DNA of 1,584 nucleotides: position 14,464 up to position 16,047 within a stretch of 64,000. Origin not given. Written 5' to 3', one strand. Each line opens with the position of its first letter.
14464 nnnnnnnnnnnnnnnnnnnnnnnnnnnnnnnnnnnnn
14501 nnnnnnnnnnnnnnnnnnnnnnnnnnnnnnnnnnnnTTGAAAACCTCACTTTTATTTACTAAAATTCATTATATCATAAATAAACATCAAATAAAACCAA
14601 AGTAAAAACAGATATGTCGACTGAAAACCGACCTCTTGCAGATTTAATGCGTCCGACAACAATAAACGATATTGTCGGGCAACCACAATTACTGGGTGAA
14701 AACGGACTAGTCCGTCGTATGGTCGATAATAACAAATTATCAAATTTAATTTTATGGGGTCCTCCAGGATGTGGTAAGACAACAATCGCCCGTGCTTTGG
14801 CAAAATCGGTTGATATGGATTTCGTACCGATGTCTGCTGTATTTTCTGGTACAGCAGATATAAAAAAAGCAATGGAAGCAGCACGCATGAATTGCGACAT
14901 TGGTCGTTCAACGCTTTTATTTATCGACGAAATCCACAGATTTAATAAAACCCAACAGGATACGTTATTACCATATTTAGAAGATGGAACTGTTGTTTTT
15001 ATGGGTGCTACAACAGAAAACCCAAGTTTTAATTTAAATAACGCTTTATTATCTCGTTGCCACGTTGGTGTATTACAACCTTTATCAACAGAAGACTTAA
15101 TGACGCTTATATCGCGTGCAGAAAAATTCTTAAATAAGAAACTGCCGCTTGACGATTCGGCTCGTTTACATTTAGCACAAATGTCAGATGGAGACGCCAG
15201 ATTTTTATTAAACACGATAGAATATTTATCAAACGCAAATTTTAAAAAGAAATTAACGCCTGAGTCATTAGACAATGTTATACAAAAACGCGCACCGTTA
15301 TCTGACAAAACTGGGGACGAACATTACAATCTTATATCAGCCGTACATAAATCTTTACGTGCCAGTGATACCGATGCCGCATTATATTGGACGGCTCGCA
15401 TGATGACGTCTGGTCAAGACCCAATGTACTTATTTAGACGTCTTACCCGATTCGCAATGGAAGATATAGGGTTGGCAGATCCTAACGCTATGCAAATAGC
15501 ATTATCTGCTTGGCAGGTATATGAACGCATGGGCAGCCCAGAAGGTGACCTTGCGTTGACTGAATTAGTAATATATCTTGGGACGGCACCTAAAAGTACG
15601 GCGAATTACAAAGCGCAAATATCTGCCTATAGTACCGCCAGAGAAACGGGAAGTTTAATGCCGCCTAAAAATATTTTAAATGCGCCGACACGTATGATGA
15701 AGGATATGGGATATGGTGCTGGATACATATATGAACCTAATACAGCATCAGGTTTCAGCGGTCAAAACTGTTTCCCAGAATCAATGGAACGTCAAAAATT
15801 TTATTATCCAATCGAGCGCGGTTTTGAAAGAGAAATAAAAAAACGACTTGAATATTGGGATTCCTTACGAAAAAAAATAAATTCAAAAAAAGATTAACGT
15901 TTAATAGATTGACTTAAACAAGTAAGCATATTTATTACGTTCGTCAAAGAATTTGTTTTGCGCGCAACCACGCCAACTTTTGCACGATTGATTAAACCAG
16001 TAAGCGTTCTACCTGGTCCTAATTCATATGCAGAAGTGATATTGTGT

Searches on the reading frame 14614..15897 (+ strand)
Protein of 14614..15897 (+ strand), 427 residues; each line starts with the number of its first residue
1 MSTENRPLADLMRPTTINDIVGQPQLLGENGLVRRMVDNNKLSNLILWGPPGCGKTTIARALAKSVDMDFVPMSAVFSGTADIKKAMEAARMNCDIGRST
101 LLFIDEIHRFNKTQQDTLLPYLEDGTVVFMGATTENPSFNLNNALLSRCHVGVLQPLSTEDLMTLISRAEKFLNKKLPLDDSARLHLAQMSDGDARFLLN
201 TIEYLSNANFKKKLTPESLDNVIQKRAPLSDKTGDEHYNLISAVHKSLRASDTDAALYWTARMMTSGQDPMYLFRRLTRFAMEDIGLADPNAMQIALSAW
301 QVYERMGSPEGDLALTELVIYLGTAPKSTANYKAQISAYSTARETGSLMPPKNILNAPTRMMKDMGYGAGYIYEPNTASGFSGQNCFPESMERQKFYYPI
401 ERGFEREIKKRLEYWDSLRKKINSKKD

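Call 12: search_protein_families(library=pfam, proteins=[window:14614-15897:+], max_evalue=0.0001)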
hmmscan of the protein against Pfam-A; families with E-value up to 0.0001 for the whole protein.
window:14614-15897:+ (427 aa): 13 families
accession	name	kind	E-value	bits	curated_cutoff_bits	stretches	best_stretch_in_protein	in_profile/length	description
PF12002.13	MgsA_C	-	8.2e-58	195.4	27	1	251-415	2-166/167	MgsA AAA+ ATPase C terminal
PF16193.11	AAA_assoc_2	-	1.4e-22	80.1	34.3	1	174-249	2-81/81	AAA C-terminal domain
PF00004.35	AAA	-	4e-17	63.3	21.2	1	45-153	1-127/131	ATPase family associated with various cellular activities (AAA)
PF05496.18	RuvB_N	-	6.4e-15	55.7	27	1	12-129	1-115/159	Holliday junction DNA helicase RuvB P-loop domain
PF07728.20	AAA_5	-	3.7e-09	37.2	22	1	44-135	1-103/139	AAA domain (dynein-related subfamily)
PF01078.27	Mg_chelatase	-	2.8e-06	27.3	20.3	0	44-63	24-43/207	Magnesium chelatase, subunit ChlI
PF13173.12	AAA_14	-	3.4e-06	27.5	27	1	45-161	5-127/129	AAA domain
PF06068.19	TIP49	-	5.7e-06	26.2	23.8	1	18-85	24-95/347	TIP49 P-loop domain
PF13401.12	AAA_22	-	7.4e-06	26.7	27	0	44-166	7-75/130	AAA domain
PF00158.32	Sigma54_activat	-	8.5e-06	26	20.2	0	100-136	95-131/168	Sigma-54 interaction domain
PF13191.12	AAA_16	-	1.3e-05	26.1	32.6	0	34-69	17-51/167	AAA ATPase domain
PF04851.21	ResIII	-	5.9e-05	23.5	22.5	0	76-135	103-163/164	Type III restriction enzyme, res subunit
PF14532.12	Sigma54_activ_2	-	7.4e-05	23.5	25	0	43-124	22-95/138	Sigma-54 interaction domain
